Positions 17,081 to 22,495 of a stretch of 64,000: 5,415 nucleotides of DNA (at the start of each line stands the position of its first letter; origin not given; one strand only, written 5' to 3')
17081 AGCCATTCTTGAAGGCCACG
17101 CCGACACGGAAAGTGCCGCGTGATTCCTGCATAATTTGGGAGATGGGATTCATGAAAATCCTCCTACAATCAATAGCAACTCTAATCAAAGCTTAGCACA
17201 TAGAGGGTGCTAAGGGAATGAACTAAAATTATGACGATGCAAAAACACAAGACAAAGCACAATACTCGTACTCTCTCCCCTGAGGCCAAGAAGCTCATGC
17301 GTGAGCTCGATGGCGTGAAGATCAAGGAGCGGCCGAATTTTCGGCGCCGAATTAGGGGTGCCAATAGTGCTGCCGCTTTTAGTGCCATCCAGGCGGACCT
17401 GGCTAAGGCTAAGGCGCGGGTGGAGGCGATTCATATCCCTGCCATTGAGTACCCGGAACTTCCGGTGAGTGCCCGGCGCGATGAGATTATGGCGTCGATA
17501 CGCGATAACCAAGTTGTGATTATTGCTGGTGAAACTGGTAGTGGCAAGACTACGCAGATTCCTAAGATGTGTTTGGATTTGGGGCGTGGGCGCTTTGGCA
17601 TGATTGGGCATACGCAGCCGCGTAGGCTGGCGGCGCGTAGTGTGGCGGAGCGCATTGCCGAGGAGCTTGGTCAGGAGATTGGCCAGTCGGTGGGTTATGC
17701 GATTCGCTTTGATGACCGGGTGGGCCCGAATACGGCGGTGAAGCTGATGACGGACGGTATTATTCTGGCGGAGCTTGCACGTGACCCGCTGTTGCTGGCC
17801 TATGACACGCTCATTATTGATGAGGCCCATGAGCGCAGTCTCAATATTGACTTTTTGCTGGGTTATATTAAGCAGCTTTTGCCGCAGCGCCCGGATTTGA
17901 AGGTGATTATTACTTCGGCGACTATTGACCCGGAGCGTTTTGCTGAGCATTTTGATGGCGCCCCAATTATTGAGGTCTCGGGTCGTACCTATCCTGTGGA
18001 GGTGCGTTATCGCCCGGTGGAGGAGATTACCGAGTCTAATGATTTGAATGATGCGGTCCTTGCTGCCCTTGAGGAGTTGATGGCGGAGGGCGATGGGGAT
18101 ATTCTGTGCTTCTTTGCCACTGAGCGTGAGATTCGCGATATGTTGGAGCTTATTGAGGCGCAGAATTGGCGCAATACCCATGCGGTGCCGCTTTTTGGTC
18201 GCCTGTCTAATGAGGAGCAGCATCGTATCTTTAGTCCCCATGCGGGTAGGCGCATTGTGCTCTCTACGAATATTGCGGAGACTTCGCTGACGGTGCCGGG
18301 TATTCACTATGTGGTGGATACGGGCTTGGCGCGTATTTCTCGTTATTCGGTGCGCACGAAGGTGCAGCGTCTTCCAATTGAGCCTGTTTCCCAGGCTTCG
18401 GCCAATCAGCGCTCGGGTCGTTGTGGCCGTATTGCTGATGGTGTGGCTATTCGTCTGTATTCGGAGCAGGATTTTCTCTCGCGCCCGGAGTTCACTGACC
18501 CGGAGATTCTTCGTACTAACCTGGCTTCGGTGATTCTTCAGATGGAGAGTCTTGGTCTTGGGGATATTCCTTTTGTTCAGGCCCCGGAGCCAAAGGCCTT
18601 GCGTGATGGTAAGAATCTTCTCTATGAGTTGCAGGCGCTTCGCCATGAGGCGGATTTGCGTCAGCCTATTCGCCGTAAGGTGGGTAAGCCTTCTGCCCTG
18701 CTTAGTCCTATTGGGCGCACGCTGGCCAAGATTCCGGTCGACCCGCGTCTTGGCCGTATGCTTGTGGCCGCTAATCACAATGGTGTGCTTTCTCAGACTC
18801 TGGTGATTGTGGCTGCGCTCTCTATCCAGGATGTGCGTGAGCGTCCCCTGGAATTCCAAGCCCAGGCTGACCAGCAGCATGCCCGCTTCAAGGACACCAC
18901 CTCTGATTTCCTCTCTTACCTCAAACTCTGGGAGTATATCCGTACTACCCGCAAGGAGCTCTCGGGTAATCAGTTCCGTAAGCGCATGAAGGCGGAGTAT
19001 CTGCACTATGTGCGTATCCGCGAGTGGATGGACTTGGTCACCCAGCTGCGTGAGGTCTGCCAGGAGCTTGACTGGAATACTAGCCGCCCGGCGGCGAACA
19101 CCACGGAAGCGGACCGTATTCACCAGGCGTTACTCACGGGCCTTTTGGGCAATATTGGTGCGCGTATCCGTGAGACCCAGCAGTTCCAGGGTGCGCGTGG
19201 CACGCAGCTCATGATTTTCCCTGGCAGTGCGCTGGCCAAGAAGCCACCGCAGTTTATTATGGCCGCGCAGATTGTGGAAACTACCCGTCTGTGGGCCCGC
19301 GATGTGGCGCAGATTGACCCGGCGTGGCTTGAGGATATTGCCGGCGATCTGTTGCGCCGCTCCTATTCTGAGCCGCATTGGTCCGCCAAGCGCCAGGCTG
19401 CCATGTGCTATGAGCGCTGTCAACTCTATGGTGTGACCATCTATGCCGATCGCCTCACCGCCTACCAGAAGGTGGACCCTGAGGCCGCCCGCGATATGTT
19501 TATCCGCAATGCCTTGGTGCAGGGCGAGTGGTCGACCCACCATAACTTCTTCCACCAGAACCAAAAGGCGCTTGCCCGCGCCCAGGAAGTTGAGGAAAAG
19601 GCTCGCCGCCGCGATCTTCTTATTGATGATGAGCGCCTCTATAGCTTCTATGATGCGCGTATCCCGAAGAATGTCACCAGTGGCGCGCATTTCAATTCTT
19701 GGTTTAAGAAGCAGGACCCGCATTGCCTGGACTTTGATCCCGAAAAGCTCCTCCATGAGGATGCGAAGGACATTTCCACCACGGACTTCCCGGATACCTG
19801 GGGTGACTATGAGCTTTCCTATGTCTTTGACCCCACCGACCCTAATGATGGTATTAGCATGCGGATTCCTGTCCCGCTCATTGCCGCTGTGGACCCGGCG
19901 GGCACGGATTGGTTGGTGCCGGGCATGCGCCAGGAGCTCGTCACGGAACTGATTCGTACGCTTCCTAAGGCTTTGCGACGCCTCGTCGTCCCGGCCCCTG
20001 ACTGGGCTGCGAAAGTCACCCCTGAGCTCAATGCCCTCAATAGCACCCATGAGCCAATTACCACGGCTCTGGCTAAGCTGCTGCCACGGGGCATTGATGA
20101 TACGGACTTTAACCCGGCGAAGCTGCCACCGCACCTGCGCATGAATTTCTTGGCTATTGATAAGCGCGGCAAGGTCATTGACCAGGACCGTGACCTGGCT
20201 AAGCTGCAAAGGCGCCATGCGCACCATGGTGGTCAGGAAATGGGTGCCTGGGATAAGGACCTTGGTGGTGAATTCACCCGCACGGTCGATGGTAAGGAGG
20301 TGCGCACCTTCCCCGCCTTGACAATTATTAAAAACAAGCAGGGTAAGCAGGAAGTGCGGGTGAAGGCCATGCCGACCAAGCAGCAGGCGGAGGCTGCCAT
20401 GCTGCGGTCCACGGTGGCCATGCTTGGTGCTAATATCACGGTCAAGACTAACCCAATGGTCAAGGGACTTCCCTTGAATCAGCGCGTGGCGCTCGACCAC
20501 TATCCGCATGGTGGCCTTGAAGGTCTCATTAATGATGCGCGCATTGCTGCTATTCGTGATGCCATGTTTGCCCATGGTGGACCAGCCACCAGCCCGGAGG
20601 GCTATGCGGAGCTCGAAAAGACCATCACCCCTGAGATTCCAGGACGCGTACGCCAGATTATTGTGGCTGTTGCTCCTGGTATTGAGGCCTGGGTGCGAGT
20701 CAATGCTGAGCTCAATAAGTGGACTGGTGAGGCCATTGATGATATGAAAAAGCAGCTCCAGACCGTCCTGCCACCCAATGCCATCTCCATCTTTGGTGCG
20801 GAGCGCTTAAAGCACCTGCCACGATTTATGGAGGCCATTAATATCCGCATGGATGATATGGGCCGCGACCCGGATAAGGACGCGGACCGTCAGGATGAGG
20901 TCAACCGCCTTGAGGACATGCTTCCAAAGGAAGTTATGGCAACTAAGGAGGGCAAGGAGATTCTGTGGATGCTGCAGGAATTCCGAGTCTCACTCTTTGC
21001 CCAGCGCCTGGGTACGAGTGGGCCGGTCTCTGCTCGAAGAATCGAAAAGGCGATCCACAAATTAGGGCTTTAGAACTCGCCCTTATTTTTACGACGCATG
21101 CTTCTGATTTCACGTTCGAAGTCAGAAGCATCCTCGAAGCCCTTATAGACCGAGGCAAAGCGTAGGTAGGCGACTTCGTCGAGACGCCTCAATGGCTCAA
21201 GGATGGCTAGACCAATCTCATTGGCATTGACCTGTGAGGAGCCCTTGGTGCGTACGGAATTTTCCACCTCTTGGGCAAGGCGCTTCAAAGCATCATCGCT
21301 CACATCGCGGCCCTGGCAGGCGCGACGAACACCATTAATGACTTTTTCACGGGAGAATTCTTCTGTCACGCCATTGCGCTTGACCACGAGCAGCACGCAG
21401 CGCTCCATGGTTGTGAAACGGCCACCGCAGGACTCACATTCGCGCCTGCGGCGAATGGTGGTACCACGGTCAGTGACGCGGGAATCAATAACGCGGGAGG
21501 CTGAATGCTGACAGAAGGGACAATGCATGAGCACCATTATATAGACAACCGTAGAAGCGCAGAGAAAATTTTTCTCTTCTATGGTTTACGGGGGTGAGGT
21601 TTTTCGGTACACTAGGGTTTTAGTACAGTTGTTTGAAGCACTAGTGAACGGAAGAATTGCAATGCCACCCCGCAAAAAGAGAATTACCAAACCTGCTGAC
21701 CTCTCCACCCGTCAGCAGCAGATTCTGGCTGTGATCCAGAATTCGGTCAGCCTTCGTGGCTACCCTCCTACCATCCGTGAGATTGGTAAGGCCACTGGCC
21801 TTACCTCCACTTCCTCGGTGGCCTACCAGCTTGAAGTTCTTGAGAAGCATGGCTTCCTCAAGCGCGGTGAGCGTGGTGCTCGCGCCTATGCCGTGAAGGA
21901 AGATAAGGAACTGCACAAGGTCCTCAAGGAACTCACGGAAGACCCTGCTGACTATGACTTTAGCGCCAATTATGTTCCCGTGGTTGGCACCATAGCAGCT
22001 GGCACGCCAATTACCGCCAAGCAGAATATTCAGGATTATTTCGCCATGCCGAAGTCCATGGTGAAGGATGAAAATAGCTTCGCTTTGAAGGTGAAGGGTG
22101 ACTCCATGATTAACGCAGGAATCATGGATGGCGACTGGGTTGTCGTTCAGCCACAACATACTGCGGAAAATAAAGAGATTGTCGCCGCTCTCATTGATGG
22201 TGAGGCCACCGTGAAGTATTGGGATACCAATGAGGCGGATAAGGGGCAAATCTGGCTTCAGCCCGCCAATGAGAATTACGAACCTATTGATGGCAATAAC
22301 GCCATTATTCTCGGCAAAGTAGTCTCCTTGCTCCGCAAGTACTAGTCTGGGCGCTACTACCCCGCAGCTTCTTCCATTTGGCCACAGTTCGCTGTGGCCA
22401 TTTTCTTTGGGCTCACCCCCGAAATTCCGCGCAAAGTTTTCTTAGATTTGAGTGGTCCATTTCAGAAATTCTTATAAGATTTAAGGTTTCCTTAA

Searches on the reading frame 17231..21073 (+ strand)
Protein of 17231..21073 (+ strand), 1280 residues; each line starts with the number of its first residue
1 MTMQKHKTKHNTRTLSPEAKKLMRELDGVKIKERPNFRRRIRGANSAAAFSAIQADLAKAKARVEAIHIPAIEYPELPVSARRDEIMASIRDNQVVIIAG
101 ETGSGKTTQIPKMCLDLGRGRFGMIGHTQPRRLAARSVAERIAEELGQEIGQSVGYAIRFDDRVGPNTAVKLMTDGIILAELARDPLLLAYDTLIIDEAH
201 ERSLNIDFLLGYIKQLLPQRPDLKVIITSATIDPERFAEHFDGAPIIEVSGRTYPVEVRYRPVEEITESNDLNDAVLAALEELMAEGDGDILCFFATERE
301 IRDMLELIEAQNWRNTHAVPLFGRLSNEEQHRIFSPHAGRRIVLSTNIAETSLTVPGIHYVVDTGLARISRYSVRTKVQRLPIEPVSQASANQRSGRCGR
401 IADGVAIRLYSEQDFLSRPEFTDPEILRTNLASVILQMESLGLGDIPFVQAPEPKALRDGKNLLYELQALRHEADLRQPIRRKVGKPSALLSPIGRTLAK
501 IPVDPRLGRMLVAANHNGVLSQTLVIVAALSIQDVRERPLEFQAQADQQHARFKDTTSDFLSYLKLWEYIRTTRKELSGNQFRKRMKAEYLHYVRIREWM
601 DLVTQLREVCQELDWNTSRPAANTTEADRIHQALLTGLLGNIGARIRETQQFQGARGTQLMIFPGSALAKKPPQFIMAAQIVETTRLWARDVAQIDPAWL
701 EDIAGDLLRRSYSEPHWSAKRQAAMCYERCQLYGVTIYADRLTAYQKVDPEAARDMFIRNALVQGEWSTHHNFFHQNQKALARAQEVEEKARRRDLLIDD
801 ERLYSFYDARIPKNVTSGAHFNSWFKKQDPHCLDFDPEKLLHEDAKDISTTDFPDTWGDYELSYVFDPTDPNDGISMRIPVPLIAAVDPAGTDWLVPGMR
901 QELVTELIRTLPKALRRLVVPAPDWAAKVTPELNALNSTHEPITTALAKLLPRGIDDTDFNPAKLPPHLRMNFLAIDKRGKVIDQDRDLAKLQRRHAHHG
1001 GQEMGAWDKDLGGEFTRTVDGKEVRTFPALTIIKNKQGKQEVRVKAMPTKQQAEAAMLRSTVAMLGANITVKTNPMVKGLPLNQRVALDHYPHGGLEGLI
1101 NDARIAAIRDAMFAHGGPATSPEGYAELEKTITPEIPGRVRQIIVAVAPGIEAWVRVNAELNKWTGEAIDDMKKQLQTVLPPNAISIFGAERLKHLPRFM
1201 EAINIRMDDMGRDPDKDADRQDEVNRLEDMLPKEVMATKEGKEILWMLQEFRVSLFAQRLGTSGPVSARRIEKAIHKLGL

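Call 26: search_protein_families(library=ncbifam, proteins=[window:17231-21073:+], max_evalue=1e-10)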
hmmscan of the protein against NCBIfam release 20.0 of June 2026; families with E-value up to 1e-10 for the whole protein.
window:17231-21073:+ (1280 aa): 4 families
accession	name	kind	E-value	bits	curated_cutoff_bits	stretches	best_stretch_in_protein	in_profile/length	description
TIGR01967.1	DEAH_box_HrpA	equivalog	0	1636.4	722.75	1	24-1276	3-1283/1284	ATP-dependent RNA helicase HrpA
NF008348.1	PRK11131.1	equivalog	0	1390.2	1400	1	22-1276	2-1286/1287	ATP-dependent RNA helicase HrpA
TIGR01970.1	DEAH_box_HrpB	equivalog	2.9e-105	353.4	546.15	1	77-743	1-617/825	ATP-dependent helicase HrpB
NF008662.0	PRK11664.1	equivalog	5.6e-98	329.2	1053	1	76-559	3-474/813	ATP-dependent helicase HrpB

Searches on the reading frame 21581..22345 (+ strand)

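Call 13: search_protein_families(library=pfam, proteins=[window:21581-22345:+])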
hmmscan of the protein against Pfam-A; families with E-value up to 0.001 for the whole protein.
window:21581-22345:+ (254 aa): 2 families
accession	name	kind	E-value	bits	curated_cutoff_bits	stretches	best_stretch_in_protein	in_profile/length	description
PF00717.28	Peptidase_S24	-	7.6e-33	113.1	23.3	1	133-248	1-116/116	Peptidase S24-like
PF01726.22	LexA_DNA_bind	-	3.5e-19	68.8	23.7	1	40-102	3-65/65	LexA DNA binding domain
